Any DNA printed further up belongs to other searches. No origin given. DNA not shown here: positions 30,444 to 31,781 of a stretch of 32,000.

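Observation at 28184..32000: Tubulin-like CetZ and actin-like volactin genes 0.7 kb apart, embedded with three uncharacterised partners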

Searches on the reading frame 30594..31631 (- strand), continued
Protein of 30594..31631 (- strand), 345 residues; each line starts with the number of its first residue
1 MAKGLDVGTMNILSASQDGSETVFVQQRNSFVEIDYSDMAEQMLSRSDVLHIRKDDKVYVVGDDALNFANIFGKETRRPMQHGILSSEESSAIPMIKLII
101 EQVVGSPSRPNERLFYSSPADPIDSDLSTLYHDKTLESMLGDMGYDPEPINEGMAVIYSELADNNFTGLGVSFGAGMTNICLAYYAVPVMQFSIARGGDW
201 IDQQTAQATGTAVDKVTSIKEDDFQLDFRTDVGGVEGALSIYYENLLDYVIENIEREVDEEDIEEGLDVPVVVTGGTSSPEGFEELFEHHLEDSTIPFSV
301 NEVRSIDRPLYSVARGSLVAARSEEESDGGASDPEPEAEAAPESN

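Call 36: find_homologous_proteins(query=L004:8963-9862:+, max_evalue=0.00001)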
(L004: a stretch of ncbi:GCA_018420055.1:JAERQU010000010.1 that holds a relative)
Query L004:8963-9862:+ (299 aa): 158 proteins with E <= 0.00001 among 8000 candidates; the best 120 are listed.
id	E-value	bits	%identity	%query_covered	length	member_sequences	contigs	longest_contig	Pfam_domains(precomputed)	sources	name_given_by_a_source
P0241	4.6e-181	618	98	100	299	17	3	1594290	PF23600.2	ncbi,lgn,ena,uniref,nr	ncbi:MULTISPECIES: permease [unclassified Haloferax]|uniref:DUF7139 domain-containing protein n=1 Ta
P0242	3.6e-176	602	95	100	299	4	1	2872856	PF23600.2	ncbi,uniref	ncbi:DUF7139 domain-containing protein [Haloferax denitrificans]|uniref:DUF7139 domain-containing pr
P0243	2.8e-172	589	93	100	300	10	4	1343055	PF23600.2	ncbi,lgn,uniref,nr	ncbi:permease [Haloferax sp. Atlit-10N]|uniref:Permease n=1 Tax=Haloferax prahovense (strain DSM 183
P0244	2.5e-139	481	77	100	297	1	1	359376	PF23600.2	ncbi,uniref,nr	ncbi:putative permease [Haloferax mucosum ATCC BAA-1512]|uniref:Putative permease n=1 Tax=Haloferax 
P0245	6.2e-73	264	51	99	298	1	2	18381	PF23600.2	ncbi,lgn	ncbi:MAG: permease [Halobacteriaceae archaeon]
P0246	1.8e-72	262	49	98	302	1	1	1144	PF23600.2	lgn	-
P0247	2.6e-71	258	50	97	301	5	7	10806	PF23600.2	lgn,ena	-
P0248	2.6e-71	258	48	100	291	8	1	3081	PF23600.2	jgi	jgi:hypothetical protein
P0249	6.3e-71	257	49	97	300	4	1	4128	PF23600.2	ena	-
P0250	6.8e-71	257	48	99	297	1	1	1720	PF23600.2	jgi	jgi:hypothetical protein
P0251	8.0e-71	257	49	99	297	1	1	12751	PF23600.2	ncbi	ncbi:MAG: permease [Haloarculaceae archaeon]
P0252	8.9e-71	257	51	97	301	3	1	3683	PF23600.2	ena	-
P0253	1.2e-70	256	47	99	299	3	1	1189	PF23600.2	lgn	-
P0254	2.3e-70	255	47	99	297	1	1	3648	PF23600.2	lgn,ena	-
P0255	2.3e-70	255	48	99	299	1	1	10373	PF23600.2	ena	-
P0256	3.0e-70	255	48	99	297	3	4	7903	PF23600.2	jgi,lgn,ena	jgi:hypothetical protein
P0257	1.1e-69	253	50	97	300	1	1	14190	PF23600.2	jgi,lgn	-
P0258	1.2e-69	253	47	99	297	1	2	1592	PF23600.2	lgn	-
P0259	1.4e-69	253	50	97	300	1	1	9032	PF23600.2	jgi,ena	-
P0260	2.9e-69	252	50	100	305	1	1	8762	PF23600.2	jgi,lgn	jgi:hypothetical protein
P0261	4.5e-69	251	49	97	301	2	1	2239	PF23600.2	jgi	-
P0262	7.4e-69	250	47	99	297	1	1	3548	PF23600.2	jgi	jgi:hypothetical protein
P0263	1.2e-68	250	46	99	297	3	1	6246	PF23600.2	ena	-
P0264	1.2e-68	249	50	97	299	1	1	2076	PF23600.2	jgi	-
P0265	1.4e-68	249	48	96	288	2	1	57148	PF23600.2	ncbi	-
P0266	1.7e-68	249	49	99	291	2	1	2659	PF23600.2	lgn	-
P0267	2.0e-68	249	46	98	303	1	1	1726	PF23600.2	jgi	jgi:hypothetical protein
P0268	2.3e-68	249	47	99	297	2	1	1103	PF23600.2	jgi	-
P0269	2.5e-68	248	46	98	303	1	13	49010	PF23600.2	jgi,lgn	jgi:hypothetical protein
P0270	2.6e-68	248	46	98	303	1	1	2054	PF23600.2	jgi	jgi:hypothetical protein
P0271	3.2e-68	248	48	98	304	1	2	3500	PF23600.2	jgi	jgi:hypothetical protein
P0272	4.3e-68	248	49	98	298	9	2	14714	PF23600.2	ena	-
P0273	6.2e-68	247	46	98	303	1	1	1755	PF23600.2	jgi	jgi:hypothetical protein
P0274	9.5e-68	247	45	99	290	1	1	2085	PF23600.2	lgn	-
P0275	1.2e-67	246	48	97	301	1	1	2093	PF23600.2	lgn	-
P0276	1.2e-67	246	46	98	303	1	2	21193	PF23600.2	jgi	jgi:hypothetical protein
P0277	1.3e-67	246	45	100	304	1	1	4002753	PF23600.2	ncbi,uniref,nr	ncbi:DUF7139 domain-containing protein [Salinigranum marinum]|uniref:DUF7139 domain-containing prote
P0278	1.4e-67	246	44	100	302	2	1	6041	PF23600.2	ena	-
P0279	1.7e-67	246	45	100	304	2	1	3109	PF23600.2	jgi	jgi:hypothetical protein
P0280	1.9e-67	246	47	97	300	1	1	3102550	PF23600.2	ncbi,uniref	ncbi:DUF7139 domain-containing protein [Halobellus rubicundus]|uniref:Cell division protein A N-term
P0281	2.1e-67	245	48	96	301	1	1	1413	PF23600.2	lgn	-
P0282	2.9e-67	245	49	100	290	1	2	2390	PF23600.2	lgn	-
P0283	3.9e-67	245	45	98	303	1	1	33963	PF23600.2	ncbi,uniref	ncbi:permease [Salinigranum sp.]|uniref:DUF7139 domain-containing protein n=1 Tax=Salinigranum sp. T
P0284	5.4e-67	244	46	100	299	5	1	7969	PF23600.2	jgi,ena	jgi:hypothetical protein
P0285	5.8e-67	244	45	100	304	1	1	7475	PF23600.2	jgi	-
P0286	8.2e-67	244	45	100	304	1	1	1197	PF23600.2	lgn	-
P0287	1.3e-66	243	44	100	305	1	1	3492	PF23600.2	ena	-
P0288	2.2e-66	242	44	98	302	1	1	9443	PF23600.2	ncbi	-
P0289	3.7e-66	241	49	99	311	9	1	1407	PF23600.2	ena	-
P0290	5.1e-66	241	45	98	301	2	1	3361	PF23600.2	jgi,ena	jgi:hypothetical protein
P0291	7.8e-66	240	46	100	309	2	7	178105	PF23600.2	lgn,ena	-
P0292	9.2e-66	240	46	99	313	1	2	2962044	PF23600.2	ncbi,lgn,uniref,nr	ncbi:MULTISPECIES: DUF7139 domain-containing protein [Halorubrum]|uniref:Putative permease n=1 Tax=H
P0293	9.6e-66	240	45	97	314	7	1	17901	PF23600.2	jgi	jgi:hypothetical protein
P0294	9.8e-66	240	44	100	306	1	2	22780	PF23600.2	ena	-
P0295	1.0e-65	240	44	100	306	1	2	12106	PF23600.2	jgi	jgi:hypothetical protein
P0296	1.6e-65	239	48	99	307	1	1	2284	PF23600.2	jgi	-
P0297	1.7e-65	239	46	96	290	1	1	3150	PF23600.2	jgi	jgi:hypothetical protein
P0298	2.1e-65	239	48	99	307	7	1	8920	PF23600.2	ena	-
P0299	2.5e-65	239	48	99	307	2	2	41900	PF23600.2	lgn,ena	-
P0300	9.4e-65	237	45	98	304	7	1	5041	PF23600.2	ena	-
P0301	1.1e-64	237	49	99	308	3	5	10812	PF23600.2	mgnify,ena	mgnify:FL=1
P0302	1.1e-63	233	44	98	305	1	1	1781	PF23600.2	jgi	jgi:hypothetical protein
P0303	1.5e-63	233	45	98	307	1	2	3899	PF23600.2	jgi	jgi:uncharacterized protein YbjQ (UPF0145 family)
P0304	1.7e-63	233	49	100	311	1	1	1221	PF23600.2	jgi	jgi:hypothetical protein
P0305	6.3e-63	231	46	98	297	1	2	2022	PF23600.2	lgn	-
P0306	9.3e-63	230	47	98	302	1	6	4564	PF23600.2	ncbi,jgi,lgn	-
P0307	9.4e-63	230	45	99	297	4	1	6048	PF23600.2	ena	-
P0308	1.1e-62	230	48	99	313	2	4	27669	PF23600.2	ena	-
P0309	2.0e-62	229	46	98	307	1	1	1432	PF23600.2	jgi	jgi:hypothetical protein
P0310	3.3e-62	228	45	100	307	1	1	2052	PF23600.2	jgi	-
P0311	5.0e-62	228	44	97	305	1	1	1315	PF23600.2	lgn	-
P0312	6.8e-62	227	43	100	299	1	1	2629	PF23600.2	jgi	jgi:hypothetical protein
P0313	8.0e-62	227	45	100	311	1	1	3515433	PF23600.2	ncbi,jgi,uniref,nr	ncbi:MFS transporter [Haloplanus pelagicus]|jgi:hypothetical protein|uniref:MFS transporter n=1 Tax=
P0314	8.6e-62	227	47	99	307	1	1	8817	PF23600.2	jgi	jgi:hypothetical protein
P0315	1.6e-61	226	46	97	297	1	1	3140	PF23600.2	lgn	-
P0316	1.8e-61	226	46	100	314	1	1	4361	PF23600.2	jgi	jgi:hypothetical protein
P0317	7.1e-61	224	44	89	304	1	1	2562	PF23600.2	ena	-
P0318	1.2e-60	223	44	97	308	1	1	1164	PF23600.2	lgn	-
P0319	3.3e-60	222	46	98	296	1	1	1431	PF23600.2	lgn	-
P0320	4.8e-60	221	46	98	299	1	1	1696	PF23600.2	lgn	-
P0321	4.8e-60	221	47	98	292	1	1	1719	PF23600.2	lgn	-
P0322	8.5e-60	221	43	98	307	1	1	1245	PF23600.2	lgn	-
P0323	1.3e-59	220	42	100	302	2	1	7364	PF23600.2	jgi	jgi:hypothetical protein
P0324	1.7e-59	220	44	98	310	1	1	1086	PF23600.2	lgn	-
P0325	1.9e-59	219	43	100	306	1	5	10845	PF23600.2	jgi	jgi:hypothetical protein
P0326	2.3e-59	219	41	100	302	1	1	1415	PF23600.2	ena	-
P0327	3.1e-59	219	45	98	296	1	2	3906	PF23600.2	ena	-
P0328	3.2e-59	219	43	98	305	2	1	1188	PF23600.2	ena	-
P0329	3.4e-59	219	47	99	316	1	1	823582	PF23600.2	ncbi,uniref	ncbi:DUF7139 domain-containing protein [Halorubrum sp. DTA46]|uniref:DUF7139 domain-containing prote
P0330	3.8e-59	218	45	98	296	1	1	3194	PF23600.2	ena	-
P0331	6.2e-59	218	44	100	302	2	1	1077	PF23600.2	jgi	jgi:uncharacterized protein YbjQ (UPF0145 family)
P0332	6.6e-59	218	45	98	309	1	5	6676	PF23600.2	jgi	jgi:hypothetical protein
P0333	7.9e-59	217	43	97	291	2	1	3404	PF23600.2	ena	-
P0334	1.0e-58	217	47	99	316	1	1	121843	PF23600.2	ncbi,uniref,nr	ncbi:permease [Halorubrum sp. Hd13]|uniref:DUF7139 domain-containing protein n=1 Tax=Halorubrum sp. 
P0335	1.0e-58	217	45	100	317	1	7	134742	PF23600.2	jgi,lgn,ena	-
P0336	3.0e-58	215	44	98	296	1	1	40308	PF23600.2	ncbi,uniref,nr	ncbi:DUF7139 domain-containing protein [Halonotius pteroides]|uniref:Permease n=1 Tax=Halonotius pte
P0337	4.7e-58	215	42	99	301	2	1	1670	PF23600.2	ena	-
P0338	3.0e-57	212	41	100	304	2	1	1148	PF23600.2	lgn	-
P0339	3.2e-57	212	44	99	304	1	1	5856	PF23600.2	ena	-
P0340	3.2e-57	212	42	100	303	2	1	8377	PF23600.2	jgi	-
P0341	3.4e-57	212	46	98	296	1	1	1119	PF23600.2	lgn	-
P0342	3.6e-57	212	43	97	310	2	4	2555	PF23600.2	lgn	-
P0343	4.3e-57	212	44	100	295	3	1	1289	PF23600.2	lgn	-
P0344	5.2e-57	211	43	99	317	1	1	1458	PF23600.2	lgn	-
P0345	8.9e-57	211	47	99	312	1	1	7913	PF23600.2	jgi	jgi:hypothetical protein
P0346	1.6e-56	210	42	99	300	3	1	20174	PF23600.2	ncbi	-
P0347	1.6e-56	210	42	90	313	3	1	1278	PF23600.2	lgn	-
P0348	1.6e-56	210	42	99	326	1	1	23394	PF23600.2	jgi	jgi:hypothetical protein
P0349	3.2e-56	209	46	100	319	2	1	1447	PF23600.2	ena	-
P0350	5.0e-56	208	42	98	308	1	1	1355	PF23600.2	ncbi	-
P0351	2.2e-55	206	41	99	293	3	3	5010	PF23600.2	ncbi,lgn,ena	-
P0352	2.4e-55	206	42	99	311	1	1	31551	PF23600.2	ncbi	ncbi:MAG: permease [Halobacteriales archaeon]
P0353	2.9e-55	206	47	84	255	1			PF23600.2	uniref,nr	uniref:DUF7139 domain-containing protein n=1 Tax=Salinigranum rubrum TaxID=755307 RepID=UPI001FE3966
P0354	4.0e-55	205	41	99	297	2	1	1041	PF23600.2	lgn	-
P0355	8.0e-55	204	41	100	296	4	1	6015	PF23600.2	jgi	jgi:hypothetical protein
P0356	1.1e-54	204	38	97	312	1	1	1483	PF23600.2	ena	-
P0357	1.1e-54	204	42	100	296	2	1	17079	PF23600.2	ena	-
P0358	4.1e-54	202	41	99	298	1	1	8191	PF23600.2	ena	-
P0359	5.6e-54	201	45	99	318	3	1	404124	PF23600.2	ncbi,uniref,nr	ncbi:permease [Halorubrum sp. JWXQ-INN 858]|uniref:DUF7139 domain-containing protein n=1 Tax=Halorub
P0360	1.8e-53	200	42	96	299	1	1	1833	PF23600.2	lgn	-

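Call 37: find_encoding_contigs(protein=P0329, flank=6000, max_places=2)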
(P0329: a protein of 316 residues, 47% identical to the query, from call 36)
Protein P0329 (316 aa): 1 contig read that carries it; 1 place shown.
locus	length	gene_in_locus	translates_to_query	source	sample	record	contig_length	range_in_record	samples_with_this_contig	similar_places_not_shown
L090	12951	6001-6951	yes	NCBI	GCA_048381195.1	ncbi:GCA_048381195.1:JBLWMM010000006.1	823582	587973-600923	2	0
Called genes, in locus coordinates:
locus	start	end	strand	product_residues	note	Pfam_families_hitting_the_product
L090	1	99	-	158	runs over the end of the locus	PF00578:AhpC-TSA, PF08534:Redoxin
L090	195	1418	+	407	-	PF00291:PALP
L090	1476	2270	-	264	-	PF25213:HVO_A0261_N, PF08350:FilR1_middle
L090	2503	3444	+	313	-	PF00892:EamA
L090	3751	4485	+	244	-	PF13483:Lactamase_B_3 (weak), PF12706:Lactamase_B_2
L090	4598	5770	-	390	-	-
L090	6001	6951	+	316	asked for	PF23600:CdpA_N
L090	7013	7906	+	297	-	PF02811:PHP, PF13263:PHP_C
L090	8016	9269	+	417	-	PF03453:MoeA_N, PF00994:MoCF_biosynth, PF03454:MoeA_C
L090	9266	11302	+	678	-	PF03453:MoeA_N, PF00994:MoCF_biosynth, PF03454:MoeA_C, PF12727:PBP_like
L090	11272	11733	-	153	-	PF14539:DUF4442 (weak), PF13622:4HBT_3 (faint), PF03061:4HBT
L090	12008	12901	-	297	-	PF26482:DUF8155, PF26483:DUF8155_C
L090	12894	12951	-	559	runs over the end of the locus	PF16927:HisKA_7TM, PF08448:PAS_4 (faint), PF00512:HisKA, PF13581:HATPase_c_2, PF02518:HATPase_c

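Call 38: find_encoding_contigs(protein=P0334, flank=6000, max_places=2)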
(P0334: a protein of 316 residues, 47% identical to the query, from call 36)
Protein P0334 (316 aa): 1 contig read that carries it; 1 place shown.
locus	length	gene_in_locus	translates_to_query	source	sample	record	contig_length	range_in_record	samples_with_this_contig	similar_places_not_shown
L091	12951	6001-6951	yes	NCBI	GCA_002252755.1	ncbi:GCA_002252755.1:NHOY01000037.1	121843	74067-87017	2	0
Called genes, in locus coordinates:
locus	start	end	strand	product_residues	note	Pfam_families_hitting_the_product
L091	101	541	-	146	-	PF02597:ThiS (faint)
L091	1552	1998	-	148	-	PF23439:DUF7124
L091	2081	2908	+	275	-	PF03437:BtpA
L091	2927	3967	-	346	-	-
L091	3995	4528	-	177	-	PF00383:dCMP_cyt_deam_1, PF14437:MafB19-deam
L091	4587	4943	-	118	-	-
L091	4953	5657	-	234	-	-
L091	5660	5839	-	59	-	-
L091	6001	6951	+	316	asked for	PF23600:CdpA_N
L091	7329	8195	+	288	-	PF02811:PHP, PF13263:PHP_C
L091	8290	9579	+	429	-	PF03453:MoeA_N, PF00994:MoCF_biosynth, PF03454:MoeA_C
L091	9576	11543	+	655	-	PF03453:MoeA_N, PF00994:MoCF_biosynth, PF03454:MoeA_C, PF12727:PBP_like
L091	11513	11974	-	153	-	PF14539:DUF4442 (weak), PF03061:4HBT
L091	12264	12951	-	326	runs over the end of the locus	PF26482:DUF8155, PF26483:DUF8155_C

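Call 57: predict_structure(alignment_id=A3)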
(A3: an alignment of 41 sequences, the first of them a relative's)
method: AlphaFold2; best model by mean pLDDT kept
length: 299 residues; sequences in the alignment: 41
mean_pLDDT: 68.8   pTM: 0.49
mean pLDDT of the five models: 68.8, 68.0, 66.8, 58.0, 55.8
residues with pLDDT >= 90: 60; 70-90: 107; 50-70: 53; < 50: 79
segments of 3 or more residues with pLDDT < 50: 1-3, 163-177, 198-240, 247-263
pLDDT, mean of each block of 10 residues (from residue 1): 61 78 84 94 94 88 90 91 81 86 93 79 71 92 89 82 48 43 64 61 39 38 40 35 52 36 55 77 63 62
secondary structure, 60 per line:
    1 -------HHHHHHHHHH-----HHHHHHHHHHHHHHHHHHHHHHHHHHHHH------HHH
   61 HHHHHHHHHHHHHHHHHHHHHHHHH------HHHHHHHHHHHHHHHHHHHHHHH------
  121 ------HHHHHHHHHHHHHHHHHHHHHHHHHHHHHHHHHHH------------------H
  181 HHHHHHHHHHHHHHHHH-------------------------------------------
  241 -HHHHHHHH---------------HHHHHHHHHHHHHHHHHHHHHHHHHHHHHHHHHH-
elements in order: H8-17 H23-51 H58-85 H92-114 H127-161 H180-197 H242-249 H265-298

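Call 68: search_solved_structures(query=L039:6380-7732:-, max_evalue=1e-50)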
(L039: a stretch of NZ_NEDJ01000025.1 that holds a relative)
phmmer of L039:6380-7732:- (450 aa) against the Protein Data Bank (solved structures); distinct sequences matched with E-value up to 1e-50: 2.
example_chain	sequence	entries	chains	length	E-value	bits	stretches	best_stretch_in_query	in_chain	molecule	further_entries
4b46_A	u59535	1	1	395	5.5e-182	608.9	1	61-450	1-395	CELL DIVISION PROTEIN FTSZ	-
4b45_A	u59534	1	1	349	1e-95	324.6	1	62-422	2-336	CELL DIVISION PROTEIN FTSZ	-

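Call 71: search_protein_families(library=pfam, proteins=[L004:8963-9862:+, L004:7476-8855:+, L004:7017-7376:+, L004:6474-6746:+, L004:5088-5891:+, L039:8027-8791:-, L074:7546-8817:-], max_evalue=0.01)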
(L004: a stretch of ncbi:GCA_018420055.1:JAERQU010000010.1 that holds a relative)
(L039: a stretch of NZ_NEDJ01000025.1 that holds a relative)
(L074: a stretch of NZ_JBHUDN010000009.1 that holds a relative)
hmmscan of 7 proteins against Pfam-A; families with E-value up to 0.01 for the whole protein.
L004:8963-9862:+ (299 aa): 1 family
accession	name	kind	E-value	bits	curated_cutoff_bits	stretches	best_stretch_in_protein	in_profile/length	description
PF23600.1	DUF7139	-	5.1e-36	124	30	1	8-158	2-149/150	Domain of unknown function (DUF7139)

L004:7476-8855:+ (459 aa): 1 family
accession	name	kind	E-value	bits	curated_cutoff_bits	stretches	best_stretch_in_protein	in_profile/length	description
PF13576.12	Pentapeptide_3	-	1.3e-28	99.4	27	4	292-341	1-47/48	Pentapeptide repeats (9 copies)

L004:7017-7376:+ (119 aa): 0 families

L004:6474-6746:+ (90 aa): 1 family
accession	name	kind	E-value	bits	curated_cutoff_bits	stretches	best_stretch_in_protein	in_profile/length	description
PF05239.21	PRC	-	1.6e-11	44.5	21.2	1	12-84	6-75/78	PRC-barrel domain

L004:5088-5891:+ (267 aa): 1 family
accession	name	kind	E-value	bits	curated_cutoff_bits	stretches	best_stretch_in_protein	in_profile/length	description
PF04367.18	DUF502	-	1.5e-23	83.2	23.8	1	91-197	1-107/107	Protein of unknown function (DUF502)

L039:8027-8791:- (254 aa): 1 family
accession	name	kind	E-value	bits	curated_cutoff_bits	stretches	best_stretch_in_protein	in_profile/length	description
PF07498.18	Rho_N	-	2.5e-06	27.8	24.9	1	98-125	9-36/43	Rho termination factor, N-terminal domain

L074:7546-8817:- (423 aa): 3 families
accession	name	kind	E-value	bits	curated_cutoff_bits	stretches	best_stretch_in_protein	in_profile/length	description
PF14269.12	Arylsulfotran_2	-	8.3e-10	39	27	2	193-259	142-205/301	Arylsulfotransferase (ASST)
PF01436.27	NHL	-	2.1e-06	27.9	20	1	263-277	12-26/28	NHL repeat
PF05935.17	Arylsulfotrans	-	6.6e-06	25.8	24.2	1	155-270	157-262/374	Arylsulfotransferase (ASST)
